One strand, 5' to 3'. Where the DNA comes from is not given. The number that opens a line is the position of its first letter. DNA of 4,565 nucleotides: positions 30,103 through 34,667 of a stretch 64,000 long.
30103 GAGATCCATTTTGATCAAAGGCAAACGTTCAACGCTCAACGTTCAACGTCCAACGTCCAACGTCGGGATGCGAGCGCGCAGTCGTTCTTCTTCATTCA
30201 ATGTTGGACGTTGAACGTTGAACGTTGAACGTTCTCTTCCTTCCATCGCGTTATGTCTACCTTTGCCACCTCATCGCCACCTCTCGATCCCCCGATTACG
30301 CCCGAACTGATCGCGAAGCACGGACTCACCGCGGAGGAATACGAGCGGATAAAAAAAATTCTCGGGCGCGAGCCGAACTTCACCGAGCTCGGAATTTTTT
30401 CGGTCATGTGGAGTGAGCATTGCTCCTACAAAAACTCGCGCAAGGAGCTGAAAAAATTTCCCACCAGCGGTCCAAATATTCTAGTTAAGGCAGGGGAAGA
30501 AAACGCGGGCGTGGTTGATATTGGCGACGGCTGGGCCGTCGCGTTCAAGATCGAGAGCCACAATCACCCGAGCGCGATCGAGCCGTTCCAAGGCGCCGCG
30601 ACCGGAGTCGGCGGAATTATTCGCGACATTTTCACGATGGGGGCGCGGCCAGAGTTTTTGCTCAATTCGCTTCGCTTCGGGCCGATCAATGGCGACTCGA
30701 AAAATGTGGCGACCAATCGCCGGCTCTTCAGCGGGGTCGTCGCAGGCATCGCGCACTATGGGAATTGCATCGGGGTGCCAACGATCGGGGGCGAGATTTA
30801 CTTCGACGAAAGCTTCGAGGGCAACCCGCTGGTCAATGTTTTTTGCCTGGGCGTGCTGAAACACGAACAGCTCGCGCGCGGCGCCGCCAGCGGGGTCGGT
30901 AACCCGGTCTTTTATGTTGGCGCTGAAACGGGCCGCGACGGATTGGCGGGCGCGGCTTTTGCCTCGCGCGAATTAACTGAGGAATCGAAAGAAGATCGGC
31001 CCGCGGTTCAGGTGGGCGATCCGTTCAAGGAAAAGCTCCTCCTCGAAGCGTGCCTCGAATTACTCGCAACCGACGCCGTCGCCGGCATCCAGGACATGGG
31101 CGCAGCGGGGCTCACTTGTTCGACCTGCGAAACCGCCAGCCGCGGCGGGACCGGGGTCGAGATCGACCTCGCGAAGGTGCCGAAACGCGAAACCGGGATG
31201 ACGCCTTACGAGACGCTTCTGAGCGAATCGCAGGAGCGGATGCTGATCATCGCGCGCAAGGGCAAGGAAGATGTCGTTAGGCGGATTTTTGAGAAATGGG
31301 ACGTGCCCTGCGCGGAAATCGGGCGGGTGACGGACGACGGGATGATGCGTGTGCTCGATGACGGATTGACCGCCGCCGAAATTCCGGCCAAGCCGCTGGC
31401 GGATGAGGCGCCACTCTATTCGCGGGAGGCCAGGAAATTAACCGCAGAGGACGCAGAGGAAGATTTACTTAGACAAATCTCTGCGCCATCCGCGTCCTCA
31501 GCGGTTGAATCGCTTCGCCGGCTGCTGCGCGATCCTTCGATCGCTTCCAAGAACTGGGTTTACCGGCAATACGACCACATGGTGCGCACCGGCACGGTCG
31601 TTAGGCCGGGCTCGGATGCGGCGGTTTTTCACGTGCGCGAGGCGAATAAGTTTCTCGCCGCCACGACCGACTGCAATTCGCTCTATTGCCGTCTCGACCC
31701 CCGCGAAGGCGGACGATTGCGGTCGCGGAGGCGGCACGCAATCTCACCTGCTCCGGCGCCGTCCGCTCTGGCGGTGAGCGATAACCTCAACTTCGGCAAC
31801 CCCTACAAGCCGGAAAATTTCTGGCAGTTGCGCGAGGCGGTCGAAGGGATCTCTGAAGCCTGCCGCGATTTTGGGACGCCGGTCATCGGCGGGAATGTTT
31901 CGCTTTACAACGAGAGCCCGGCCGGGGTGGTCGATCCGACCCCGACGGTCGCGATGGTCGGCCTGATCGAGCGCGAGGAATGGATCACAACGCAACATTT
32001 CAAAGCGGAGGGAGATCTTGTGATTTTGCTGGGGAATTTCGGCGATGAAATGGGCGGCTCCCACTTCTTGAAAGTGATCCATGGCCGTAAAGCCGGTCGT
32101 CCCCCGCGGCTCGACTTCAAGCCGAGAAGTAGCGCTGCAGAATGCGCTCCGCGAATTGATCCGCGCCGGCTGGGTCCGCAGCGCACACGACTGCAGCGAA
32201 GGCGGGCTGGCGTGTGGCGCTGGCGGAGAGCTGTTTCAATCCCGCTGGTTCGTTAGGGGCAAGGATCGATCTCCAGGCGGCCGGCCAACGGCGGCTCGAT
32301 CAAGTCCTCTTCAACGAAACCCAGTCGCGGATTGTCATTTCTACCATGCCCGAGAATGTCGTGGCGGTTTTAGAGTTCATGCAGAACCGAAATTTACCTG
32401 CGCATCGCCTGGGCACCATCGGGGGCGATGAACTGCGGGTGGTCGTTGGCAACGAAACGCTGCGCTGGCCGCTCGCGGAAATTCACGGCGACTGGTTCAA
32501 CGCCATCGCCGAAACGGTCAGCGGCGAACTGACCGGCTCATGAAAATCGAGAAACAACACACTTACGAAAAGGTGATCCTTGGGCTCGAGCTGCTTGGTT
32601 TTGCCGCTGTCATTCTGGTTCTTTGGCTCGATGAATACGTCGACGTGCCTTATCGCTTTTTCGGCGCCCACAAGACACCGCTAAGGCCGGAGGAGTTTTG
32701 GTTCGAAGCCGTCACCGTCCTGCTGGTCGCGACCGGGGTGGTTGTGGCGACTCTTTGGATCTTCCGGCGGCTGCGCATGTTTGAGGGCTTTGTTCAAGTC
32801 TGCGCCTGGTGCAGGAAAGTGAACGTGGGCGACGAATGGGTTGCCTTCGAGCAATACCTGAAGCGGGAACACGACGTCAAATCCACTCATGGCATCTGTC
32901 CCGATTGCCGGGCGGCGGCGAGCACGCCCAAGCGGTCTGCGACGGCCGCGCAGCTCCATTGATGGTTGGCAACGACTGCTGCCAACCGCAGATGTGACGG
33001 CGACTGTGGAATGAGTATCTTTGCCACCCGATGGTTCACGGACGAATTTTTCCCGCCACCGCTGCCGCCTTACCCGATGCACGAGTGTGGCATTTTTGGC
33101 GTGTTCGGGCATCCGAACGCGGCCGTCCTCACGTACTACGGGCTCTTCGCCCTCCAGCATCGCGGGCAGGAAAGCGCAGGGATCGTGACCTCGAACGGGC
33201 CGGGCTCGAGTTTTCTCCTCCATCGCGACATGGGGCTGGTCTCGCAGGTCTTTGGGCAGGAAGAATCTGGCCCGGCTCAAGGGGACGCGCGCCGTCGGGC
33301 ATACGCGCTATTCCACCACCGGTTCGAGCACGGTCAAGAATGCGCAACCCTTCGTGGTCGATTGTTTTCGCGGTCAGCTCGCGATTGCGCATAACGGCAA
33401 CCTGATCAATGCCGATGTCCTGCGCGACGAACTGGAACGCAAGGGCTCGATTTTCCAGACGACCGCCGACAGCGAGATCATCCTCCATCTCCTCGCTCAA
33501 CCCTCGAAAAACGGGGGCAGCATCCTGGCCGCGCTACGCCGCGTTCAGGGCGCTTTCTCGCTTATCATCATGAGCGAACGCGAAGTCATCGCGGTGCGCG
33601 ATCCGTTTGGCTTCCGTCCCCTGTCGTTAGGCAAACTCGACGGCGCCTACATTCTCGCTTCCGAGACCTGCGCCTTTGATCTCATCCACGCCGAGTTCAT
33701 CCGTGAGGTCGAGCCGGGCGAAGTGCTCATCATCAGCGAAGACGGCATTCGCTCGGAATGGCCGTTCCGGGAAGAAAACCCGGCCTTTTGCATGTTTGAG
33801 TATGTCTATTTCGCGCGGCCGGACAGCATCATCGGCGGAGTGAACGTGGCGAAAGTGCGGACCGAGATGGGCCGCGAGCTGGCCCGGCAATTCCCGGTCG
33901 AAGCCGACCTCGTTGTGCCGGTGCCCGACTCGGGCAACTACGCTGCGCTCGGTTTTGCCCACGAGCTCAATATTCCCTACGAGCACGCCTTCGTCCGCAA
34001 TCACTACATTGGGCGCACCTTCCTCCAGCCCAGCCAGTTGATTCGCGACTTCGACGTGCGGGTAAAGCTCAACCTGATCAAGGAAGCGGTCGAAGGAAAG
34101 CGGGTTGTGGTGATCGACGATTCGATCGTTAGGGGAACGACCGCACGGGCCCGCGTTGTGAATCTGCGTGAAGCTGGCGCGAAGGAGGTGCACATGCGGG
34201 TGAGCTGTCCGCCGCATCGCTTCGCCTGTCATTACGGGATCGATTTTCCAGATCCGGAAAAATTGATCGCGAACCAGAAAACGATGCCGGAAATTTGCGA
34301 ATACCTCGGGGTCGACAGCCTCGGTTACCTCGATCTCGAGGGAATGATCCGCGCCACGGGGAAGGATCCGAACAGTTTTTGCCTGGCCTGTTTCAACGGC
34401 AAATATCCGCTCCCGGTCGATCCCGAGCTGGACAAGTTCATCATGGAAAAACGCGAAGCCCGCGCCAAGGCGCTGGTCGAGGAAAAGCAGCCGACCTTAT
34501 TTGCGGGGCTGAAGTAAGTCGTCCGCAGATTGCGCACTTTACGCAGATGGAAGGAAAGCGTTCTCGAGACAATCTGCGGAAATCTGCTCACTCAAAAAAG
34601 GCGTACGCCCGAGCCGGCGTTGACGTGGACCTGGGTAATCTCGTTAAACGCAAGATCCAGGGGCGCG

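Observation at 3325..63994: Hyper-abundant 9-mer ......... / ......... dispersed through genes and spacers (uptake-sequence-like or Chi/KOPS-like genomic word)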

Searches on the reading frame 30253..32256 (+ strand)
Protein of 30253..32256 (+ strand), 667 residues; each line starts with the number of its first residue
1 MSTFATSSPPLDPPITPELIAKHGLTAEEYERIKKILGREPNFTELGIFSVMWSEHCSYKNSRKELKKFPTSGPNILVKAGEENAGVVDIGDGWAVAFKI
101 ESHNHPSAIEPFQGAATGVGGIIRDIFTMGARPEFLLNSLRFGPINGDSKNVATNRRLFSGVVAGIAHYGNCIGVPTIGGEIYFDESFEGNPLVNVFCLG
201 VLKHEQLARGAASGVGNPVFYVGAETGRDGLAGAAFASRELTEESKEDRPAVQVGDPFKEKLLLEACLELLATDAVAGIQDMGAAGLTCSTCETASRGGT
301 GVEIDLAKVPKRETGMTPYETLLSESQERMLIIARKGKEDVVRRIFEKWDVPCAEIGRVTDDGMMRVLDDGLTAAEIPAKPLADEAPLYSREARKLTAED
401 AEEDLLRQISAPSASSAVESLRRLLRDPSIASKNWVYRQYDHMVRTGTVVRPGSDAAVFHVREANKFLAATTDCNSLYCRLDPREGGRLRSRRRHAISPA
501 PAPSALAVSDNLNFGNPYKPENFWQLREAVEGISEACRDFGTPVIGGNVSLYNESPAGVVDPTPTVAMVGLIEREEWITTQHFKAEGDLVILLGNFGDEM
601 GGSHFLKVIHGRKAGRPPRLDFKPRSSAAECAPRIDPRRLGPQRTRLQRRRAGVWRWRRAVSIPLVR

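Call 8: search_protein_families(library=pfam, proteins=[window:30253-32256:+])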
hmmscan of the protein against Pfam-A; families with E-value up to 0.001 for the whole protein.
window:30253-32256:+ (667 aa): 3 families
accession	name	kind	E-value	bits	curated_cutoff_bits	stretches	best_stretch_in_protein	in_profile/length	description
PF00586.29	AIRS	-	4.5e-43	146.7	24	2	83-201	2-111/112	AIR synthase related protein, N-terminal domain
PF02769.27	AIRS_C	-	6.3e-39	134.1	23.1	1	215-367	2-153/156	AIR synthase related protein, C-terminal domain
PF18072.6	FGAR-AT_linker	-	2.2e-16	60.5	26.6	1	23-60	10-50/50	Formylglycinamide ribonucleotide amidotransferase linker domain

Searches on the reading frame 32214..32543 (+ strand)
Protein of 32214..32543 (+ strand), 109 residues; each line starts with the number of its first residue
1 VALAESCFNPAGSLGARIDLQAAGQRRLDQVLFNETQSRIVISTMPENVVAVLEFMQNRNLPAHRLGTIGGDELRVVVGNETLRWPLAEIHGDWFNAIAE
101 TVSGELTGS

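Call 40: search_protein_families(library=pfam, proteins=[window:32214-32543:+], max_evalue=0.0001)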
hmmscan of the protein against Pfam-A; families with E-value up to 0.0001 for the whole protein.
window:32214-32543:+ (109 aa): 1 family
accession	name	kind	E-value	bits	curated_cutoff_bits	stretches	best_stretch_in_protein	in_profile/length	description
PF02769.27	AIRS_C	-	2.5e-06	28.2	23.1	1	10-77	81-154/156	AIR synthase related protein, C-terminal domain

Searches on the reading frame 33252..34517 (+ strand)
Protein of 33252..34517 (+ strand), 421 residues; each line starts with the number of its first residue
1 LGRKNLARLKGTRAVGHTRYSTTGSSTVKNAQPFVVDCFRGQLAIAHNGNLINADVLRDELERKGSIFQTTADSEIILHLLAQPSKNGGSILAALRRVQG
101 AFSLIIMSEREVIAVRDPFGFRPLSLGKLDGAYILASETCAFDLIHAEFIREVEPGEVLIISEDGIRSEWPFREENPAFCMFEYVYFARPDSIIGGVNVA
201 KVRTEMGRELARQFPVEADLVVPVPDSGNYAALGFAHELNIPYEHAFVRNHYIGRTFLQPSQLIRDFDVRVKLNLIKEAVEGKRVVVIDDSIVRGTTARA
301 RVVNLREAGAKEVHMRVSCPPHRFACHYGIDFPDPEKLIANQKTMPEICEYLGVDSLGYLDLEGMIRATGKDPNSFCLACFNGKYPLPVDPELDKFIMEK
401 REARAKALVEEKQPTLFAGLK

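Call 40: search_protein_families(library=pfam, proteins=[window:33252-34517:+], max_evalue=0.0001)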
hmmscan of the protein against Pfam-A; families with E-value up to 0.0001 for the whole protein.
window:33252-34517:+ (421 aa): 4 families
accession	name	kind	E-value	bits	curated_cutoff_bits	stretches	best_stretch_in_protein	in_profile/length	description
PF13537.11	GATase_7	-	5.3e-21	75.3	25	1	19-142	3-121/123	Glutamine amidotransferase domain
PF13522.11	GATase_6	-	1.8e-20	73.7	27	1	11-138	10-130/130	Glutamine amidotransferase domain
PF13230.11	GATase_4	-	3.4e-06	26.6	23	1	9-78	69-134/272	Glutamine amidotransferases class-II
PF00156.33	Pribosyltran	-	9.2e-06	25.5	26.3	1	209-319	21-124/158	Phosphoribosyl transferase domain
